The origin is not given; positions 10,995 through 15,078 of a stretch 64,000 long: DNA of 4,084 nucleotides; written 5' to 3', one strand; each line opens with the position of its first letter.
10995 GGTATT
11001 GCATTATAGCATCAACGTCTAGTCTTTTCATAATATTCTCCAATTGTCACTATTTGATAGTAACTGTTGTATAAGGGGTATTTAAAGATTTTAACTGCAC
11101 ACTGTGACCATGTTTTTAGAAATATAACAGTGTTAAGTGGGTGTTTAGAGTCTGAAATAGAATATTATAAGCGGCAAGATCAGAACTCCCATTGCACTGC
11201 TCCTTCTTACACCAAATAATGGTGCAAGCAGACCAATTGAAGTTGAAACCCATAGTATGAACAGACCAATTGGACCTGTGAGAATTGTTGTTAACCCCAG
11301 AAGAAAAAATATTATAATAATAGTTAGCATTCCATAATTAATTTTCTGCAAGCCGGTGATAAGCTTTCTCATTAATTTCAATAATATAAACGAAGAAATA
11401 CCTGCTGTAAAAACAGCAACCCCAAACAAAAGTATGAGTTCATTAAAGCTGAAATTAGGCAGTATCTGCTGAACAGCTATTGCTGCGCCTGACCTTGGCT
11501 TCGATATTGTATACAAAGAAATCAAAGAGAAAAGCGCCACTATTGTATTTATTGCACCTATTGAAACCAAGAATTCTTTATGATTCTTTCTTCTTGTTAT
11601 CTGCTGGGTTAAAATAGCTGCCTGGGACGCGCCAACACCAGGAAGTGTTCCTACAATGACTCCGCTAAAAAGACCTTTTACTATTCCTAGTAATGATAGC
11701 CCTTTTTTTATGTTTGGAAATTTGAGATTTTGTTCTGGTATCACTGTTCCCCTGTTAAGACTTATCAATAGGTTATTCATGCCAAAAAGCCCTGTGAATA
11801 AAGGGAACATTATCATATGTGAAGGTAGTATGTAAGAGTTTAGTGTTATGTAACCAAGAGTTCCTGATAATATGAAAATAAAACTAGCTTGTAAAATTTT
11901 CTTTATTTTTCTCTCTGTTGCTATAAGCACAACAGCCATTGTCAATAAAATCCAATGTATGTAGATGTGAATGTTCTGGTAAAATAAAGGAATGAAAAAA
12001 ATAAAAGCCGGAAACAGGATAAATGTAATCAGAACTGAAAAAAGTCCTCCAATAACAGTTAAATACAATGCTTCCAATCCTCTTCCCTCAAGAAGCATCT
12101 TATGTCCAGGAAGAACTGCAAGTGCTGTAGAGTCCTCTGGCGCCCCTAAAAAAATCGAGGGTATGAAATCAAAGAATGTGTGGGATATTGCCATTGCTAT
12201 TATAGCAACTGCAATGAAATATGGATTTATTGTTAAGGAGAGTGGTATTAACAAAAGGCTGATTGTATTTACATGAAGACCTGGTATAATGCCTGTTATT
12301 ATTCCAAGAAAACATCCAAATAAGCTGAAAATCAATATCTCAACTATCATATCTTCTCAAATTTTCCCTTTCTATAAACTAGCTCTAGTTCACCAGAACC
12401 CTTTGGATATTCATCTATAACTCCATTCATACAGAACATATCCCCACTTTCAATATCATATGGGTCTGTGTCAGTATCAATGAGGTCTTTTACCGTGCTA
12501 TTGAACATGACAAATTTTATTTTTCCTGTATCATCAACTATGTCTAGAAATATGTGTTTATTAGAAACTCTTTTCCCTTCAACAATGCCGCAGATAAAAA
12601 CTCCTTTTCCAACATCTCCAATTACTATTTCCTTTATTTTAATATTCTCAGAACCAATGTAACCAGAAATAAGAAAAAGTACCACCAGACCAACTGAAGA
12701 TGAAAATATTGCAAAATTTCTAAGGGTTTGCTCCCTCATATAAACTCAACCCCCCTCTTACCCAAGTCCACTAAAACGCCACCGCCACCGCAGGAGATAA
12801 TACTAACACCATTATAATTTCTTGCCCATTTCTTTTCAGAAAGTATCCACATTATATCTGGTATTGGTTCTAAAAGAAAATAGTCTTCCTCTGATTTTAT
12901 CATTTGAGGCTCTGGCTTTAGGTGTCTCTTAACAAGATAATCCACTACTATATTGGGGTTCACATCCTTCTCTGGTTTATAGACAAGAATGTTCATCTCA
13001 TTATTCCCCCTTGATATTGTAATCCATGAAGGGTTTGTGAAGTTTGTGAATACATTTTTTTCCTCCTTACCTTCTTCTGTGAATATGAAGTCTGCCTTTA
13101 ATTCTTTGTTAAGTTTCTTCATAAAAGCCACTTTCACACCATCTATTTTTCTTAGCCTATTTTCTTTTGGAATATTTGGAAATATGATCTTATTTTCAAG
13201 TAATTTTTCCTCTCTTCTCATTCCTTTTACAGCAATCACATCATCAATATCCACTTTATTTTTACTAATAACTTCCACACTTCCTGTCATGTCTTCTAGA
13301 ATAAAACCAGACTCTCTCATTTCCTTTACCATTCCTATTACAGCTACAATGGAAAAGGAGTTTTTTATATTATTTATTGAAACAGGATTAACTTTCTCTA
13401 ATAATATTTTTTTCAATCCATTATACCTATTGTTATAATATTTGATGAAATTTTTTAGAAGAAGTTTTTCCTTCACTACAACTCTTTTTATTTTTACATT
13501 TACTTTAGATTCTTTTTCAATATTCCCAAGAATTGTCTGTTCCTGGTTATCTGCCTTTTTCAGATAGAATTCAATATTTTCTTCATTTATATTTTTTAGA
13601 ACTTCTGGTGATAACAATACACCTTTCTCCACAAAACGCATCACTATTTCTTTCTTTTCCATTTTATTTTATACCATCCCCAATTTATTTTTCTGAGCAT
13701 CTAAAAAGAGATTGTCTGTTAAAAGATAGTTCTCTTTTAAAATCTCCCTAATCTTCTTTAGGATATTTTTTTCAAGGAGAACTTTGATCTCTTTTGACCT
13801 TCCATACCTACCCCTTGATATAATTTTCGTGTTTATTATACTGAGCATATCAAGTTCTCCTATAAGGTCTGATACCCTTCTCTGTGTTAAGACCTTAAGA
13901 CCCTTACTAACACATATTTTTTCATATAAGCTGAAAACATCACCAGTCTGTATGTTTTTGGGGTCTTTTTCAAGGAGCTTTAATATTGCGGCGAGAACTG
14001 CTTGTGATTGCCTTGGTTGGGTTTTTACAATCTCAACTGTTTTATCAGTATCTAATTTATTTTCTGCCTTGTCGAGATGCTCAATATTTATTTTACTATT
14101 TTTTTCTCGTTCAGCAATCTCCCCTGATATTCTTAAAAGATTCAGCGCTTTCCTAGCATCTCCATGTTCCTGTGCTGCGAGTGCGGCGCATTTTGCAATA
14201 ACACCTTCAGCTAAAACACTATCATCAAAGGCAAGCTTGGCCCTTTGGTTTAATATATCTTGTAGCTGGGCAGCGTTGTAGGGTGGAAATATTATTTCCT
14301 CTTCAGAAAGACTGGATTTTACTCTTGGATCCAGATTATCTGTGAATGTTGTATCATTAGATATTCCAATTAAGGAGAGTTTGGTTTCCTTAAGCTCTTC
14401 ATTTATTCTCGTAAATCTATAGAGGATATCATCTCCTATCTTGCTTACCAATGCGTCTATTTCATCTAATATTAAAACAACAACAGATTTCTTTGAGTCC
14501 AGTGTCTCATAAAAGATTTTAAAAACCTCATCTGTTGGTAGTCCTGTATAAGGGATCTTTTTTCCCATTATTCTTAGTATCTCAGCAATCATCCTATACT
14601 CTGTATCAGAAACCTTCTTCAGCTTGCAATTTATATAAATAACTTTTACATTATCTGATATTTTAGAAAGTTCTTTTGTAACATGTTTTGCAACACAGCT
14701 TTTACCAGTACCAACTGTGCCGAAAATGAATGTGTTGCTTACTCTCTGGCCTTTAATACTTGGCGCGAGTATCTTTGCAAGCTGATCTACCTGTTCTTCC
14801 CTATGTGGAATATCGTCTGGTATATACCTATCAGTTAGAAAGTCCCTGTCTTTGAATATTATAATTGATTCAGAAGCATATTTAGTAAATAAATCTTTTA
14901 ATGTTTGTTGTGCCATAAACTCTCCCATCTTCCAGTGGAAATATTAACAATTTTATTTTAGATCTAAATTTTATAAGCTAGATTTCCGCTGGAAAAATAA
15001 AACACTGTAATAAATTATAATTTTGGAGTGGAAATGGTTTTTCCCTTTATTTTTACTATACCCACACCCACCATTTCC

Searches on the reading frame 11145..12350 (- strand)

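Call 6: search_protein_families(library=pfam, proteins=[window:11145-12350:-], max_evalue=0.01)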
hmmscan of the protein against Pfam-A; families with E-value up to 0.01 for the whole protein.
window:11145-12350:- (401 aa): 1 family
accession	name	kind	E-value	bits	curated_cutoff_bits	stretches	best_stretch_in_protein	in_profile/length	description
PF01970.21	TctA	-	4.4e-59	200.6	28.9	1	6-387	1-422/423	Tripartite tricarboxylate transporter TctA family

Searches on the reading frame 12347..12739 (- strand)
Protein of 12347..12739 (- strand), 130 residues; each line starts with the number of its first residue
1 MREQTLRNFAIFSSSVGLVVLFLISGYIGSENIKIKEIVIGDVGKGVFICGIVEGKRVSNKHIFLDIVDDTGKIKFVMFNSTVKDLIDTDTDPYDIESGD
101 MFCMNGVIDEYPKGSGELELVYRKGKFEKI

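Call 6: search_protein_families(library=pfam, proteins=[window:12347-12739:-], max_evalue=0.01)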
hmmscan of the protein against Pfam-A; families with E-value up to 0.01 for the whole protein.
window:12347-12739:- (130 aa): 3 families
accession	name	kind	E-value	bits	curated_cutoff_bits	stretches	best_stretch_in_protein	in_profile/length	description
PF01336.31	tRNA_anti-codon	-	1.8e-09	37.9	27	1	47-121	1-68/75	OB-fold nucleic acid binding domain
PF13742.12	tRNA_anti_2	-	7.7e-06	26.5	27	1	35-121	10-90/95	OB-fold nucleic acid binding domain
PF02760.21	HIN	-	0.0076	16.4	22.7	1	32-81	100-149/168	HIN-200/IF120x domain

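Call 32: search_protein_families(library=ncbifam, proteins=[window:12347-12739:-], max_evalue=0.01)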
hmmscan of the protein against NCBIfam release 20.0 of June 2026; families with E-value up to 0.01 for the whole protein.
window:12347-12739:- (130 aa): 6 families
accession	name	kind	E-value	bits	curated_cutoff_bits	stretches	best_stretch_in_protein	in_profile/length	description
TIGR00237.1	xseA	equivalog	4.1e-05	22.9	180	1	34-121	8-89/389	exodeoxyribonuclease VII large subunit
TIGR00499.1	lysS_bact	equivalog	0.0027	16.4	427.6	1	44-109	53-117/496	lysine--tRNA ligase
NF003037.0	PRK03932.1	equivalog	0.0036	16.3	414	1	32-122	3-91/451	asparagine--tRNA ligase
NF001750.0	PRK00476.1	equivalog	0.004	15.5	443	1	35-87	9-61/590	aspartate--tRNA ligase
NF001756.1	PRK00484.1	subfamily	0.0043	15.8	468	1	44-113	51-118/488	lysine--tRNA ligase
NF003483.0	PRK05159.1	equivalog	0.0046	15.9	353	1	35-123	8-93/438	aspartate--tRNA(Asn) ligase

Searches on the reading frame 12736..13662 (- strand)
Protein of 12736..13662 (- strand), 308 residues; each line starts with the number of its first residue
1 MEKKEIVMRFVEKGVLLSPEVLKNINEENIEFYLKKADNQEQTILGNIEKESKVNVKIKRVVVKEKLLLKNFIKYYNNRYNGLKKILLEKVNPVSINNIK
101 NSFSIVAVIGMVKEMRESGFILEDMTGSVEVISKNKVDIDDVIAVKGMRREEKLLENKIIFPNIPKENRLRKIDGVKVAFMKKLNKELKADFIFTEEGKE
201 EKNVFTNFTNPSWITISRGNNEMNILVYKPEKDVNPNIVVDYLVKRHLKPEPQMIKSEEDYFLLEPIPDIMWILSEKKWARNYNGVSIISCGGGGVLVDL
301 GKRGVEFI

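Call 6: search_protein_families(library=pfam, proteins=[window:12736-13662:-], max_evalue=0.01)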
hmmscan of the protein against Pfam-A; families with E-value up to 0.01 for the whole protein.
window:12736-13662:- (308 aa): 0 families

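Call 32: search_protein_families(library=ncbifam, proteins=[window:12736-13662:-], max_evalue=0.01)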
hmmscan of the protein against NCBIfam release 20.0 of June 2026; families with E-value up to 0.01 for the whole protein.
window:12736-13662:- (308 aa): 3 families
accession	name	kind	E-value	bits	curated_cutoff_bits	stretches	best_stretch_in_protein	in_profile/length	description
NF003118.0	PRK04036.1-3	equivalog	1.4e-19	70.5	445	1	5-181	7-231/481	DNA-directed DNA polymerase II small subunit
NF003120.0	PRK04036.1-5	equivalog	4.2e-12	45.3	671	1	69-181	159-291/547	DNA-directed DNA polymerase II small subunit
NF003116.0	PRK04036.1-1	equivalog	2.2e-05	23.3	425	1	70-171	150-269/530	DNA-directed DNA polymerase II small subunit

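Call 40: search_solved_structures(query=window:12736-13662:-, max_evalue=1, show_alignments=1)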
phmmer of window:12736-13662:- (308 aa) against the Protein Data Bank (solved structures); distinct sequences matched with E-value up to 1: 3.
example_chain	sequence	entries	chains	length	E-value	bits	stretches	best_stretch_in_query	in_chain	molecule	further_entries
4o8s_A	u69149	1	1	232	0.5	12.7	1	106-189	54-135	Putative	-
3al0_B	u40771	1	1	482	0.5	12.7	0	16-65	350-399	Aspartyl/glutamyl-tRNA(Asn/Gln) amidotransferase subunit B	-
4ok0_A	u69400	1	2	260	0.66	12.3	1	106-188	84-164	Putative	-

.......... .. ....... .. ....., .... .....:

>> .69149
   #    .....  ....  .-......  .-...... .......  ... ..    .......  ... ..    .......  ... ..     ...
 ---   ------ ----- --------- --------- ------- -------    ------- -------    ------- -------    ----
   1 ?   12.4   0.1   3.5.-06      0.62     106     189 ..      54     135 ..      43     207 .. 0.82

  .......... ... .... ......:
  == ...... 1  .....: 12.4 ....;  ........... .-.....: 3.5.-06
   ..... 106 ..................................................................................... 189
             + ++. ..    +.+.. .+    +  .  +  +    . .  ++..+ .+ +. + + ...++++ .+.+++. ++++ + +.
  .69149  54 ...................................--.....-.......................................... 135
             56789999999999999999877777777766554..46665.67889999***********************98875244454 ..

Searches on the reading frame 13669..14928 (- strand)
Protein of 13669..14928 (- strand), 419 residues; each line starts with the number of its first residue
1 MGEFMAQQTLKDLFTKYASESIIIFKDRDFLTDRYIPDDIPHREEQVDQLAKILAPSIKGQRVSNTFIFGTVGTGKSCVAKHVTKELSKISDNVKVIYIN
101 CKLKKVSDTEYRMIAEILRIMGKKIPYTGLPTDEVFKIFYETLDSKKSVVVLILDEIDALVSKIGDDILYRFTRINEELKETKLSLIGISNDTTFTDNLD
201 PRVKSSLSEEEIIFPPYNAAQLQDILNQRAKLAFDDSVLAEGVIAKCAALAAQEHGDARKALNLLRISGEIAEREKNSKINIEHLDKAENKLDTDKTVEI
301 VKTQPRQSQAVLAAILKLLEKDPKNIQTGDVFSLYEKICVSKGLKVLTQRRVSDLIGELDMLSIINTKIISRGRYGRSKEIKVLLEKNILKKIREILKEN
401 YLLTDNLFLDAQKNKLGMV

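Call 6: search_protein_families(library=pfam, proteins=[window:13669-14928:-], max_evalue=0.01)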
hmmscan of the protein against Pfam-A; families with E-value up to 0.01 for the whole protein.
window:13669-14928:- (419 aa): 14 families
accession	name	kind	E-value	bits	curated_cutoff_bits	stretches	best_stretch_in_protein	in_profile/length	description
PF09079.17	Cdc6_C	-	1.7e-25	89.3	25.1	1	300-391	2-94/96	CDC6, C terminal winged helix domain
PF22703.2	Cdc6_lid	-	4.4e-24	84.6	27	1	223-289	1-67/68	Cdc6 AAA+ ATPase-type lid domain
PF13401.12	AAA_22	-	1.9e-13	51.3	27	1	65-188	7-122/130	AAA domain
PF22606.2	Cdc6-ORC-like_ATPase_lid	-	2.7e-08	34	27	1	217-275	1-59/60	Cdc6/ORC-like, ATPase lid domain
PF00004.35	AAA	-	2.8e-08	34.7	21.2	1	68-213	3-128/131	ATPase family associated with various cellular activities (AAA)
PF13191.12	AAA_16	-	2.6e-07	31.7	32.6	1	41-118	3-73/167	AAA ATPase domain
PF01637.24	ATPase_2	-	1.3e-05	25.6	33.2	1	43-187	4-151/225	ATPase domain predominantly from Archaea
PF05621.17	TniB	-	6.5e-05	22.9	22.4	1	44-161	17-132/189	Bacterial TniB protein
PF05673.19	DUF815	-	0.0011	18.6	23.8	1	39-100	29-88/249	Protein of unknown function (DUF815)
PF24883.2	NPHP3_N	-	0.0016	19.1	24.8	0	67-124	26-82/164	Nephrocystin 3, N-terminal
PF16193.11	AAA_assoc_2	-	0.0023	18.6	34.3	1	247-288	12-54/81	AAA C-terminal domain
PF13173.12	AAA_14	-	0.0024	18.3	27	0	67-158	6-72/129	AAA domain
PF00308.24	Bac_DnaA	-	0.0031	18.1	23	0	59-101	30-72/162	Bacterial DnaA ATPAse domain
PF24760.1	TPR_IF140_C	-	0.0079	17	27.4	0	246-341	9-109/124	IF140 C-terminal TPR domain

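Call 12: find_related_loci(query=window:13669-14928:-, collection=genome_contigs, flank=6000)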
Query window:13669-14928:- (419 aa) in genome_contigs; peptide patterns used: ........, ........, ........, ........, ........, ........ (x = any residue, [..] = any of these).
600 stretches matched a pattern (row limit reached: there are more); 248 encode a relative of the query (tblastn E <= 1e-3); the best 80 are kept; 80 distinct loci.
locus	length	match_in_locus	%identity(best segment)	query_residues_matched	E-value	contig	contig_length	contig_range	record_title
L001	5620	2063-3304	61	2-412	6e-180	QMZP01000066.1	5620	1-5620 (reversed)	MAG: Candidatus Aenigmatarchaeota archaeon isolate B8_G16 B8_Guay16_scaffold_15276, whole genome shotgun sequence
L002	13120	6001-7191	63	5-403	2e-176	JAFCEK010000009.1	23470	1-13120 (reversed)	MAG: Candidatus Aenigmatarchaeota archaeon isolate Meg22_1214_Bin_103 Meg22_1214_Bin_103_scaffold_6242, whole genome sho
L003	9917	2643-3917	57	2-403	1e-166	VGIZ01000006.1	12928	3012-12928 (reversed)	MAG: Candidatus Aenigmatarchaeota archaeon isolate K_DeepCast_250m_m1_172 K_DeepCast_250m_m1_172_Ga0194125_10010127, who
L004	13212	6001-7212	55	4-403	3e-151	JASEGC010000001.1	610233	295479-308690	MAG: Candidatus Aenigmatarchaeota archaeon isolate Yes49-24 NODE_1_length_610233_cov_87.145820, whole genome shotgun seq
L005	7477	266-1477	54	2-402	3e-148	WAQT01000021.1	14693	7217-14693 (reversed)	MAG: Candidatus Aenigmatarchaeota archaeon isolate S146_145_esom k151_347720, whole genome shotgun sequence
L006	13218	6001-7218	57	1-401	9e-148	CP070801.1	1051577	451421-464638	MAG: Candidatus Aenigmatarchaeota archaeon isolate bin1364 chromosome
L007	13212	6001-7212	53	3-402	4e-147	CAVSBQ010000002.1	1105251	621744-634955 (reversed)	MAG: Candidatus Aenigmarchaeota archaeon isolate MFD04408.bin.2.45 genome assembly, contig: contig_22876, whole genome s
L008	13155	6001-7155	56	24-404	6e-147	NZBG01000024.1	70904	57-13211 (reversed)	MAG: Candidatus Woesearchaeota archaeon isolate ARS1419 MHASMcontig_165968, whole genome shotgun sequence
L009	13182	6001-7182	53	7-397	5e-146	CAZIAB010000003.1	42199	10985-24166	MAG TPA_asm: uncultured archaeon isolate binchicken_co129_877 genome assembly, contig: NODE_2234_length_42199_cov_14.045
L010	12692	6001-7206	53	4-400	6e-145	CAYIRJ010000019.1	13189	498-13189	MAG TPA_asm: Candidatus Woesearchaeota archaeon isolate ERP119705_co24_373 genome assembly, contig: NODE_6053_length_131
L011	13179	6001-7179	55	13-401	2e-143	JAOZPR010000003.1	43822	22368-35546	MAG: Candidatus Aenigmatarchaeota archaeon isolate GMC4.metabat2.263 GMC4_417_length_43822_cov_10.834624, whole genome s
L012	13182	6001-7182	55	12-401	2e-143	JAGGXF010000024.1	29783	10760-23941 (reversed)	MAG: Candidatus Aenigmatarchaeota archaeon isolate AUK145 PB_MBMC_099_c_000000000004, whole genome shotgun sequence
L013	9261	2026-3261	51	2-411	1e-143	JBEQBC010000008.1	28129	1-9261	MAG: Candidatus Nanohaloarchaea archaeon isolate 04_S200.metabat2_refined.015 NODE_243_length_28129_cov_42.800907, whole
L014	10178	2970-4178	50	2-401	2e-143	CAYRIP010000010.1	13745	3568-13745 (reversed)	MAG TPA_asm: uncultured archaeon isolate SRP214966_co2_17 genome assembly, contig: NODE_7254_length_13745_cov_4.307378,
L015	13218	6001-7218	52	2-405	4e-143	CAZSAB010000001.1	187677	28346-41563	MAG TPA_asm: uncultured archaeon isolate SRP090399_co2_41 genome assembly, contig: NODE_2_length_187677_cov_7.835606, wh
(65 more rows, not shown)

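Call 32: search_protein_families(library=ncbifam, proteins=[window:13669-14928:-], max_evalue=0.01)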
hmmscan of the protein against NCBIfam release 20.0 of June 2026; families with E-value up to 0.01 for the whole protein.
window:13669-14928:- (419 aa): 7 families
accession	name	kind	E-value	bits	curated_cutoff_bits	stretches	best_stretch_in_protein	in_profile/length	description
NF001625.0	PRK00411.1-3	equivalog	1.3e-150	501.8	501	1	6-404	3-400/415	ORC1-type DNA replication protein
TIGR02928.1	TIGR02928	subfamily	6.2e-123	410.3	181.3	1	24-382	1-365/366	orc1/cdc6 family replication initiation protein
NF001624.0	PRK00411.1-2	subfamily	9.2e-65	218.9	354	1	24-392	13-370/374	ORC1-type DNA replication protein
NF001623.0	PRK00411.1-1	equivalog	1.9e-60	204.8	311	1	11-395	5-401/411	ORC1-type DNA replication protein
NF001626.0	PRK00411.1-5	equivalog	1.6e-44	152.2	417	1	23-388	15-368/374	ORC1-type DNA replication protein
NF006505.0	PRK08939.1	equivalog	0.0044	16.3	228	0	41-99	134-192/306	primosomal protein DnaI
NF033182.0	linco_LnuG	exception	0.0092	15.7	525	0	334-400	127-192/267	lincosamide nucleotidyltransferase Lnu(G)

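Call 41: find_encoding_contigs(protein=window:13669-14928:-, flank=1000, max_places=3)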
Protein window:13669-14928:- (419 aa): no gene with exactly this product is on record in the collection.

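Call 47: search_solved_structures(query=window:13669-14928:-, max_evalue=1e-10)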
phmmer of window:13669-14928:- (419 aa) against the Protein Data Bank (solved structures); distinct sequences matched with E-value up to 1e-10: 19.
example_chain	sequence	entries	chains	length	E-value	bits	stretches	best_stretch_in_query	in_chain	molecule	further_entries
2qby_A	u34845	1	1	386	1.1e-108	367.1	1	24-395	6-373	Cell division control protein 6 homolog 1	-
2v1u_A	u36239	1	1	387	6e-95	322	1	24-384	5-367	CELL DIVISION CONTROL PROTEIN 6 HOMOLOG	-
2qby_B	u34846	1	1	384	2.7e-42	148.7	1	28-401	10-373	Cell division control protein 6 homolog 3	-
8rwv_F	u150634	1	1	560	2.9e-28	102.5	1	29-287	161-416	Cell division control protein 6 homolog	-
8s0e_G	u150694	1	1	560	3.1e-28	102.4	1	30-287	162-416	Cell division control protein 6 homolog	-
1fnn_A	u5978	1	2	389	9.6e-25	90.9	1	26-381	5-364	CELL DIVISION CONTROL PROTEIN 6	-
7jgr_G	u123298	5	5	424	1.1e-18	70.9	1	38-286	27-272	Cell division control protein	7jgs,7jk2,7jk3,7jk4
7jpo_A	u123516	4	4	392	2e-16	63.5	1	33-351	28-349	Origin recognition complex subunit 1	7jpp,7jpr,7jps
5uj7_A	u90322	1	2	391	2e-16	63.5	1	34-351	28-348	Origin recognition complex subunit 1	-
1w5s_A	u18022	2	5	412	2.2e-16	63.4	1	24-298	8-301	ORIGIN RECOGNITION COMPLEX SUBUNIT 2 ORC2 | ORC2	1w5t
5ujm_A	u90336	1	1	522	5e-16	62.2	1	33-351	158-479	Origin recognition complex subunit 1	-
4xgc_A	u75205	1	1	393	1.4e-15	60.8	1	10-319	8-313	Origin recognition complex subunit 1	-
7ctf_A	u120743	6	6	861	1.5e-15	60.7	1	34-351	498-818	Origin recognition complex subunit 1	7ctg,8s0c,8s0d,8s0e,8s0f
8rwv_A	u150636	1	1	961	1.9e-15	60.3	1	34-351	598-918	Origin recognition complex subunit 1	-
7jgr_A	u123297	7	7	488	2.2e-15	60.1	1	8-319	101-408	Origin recognition complex subunit 1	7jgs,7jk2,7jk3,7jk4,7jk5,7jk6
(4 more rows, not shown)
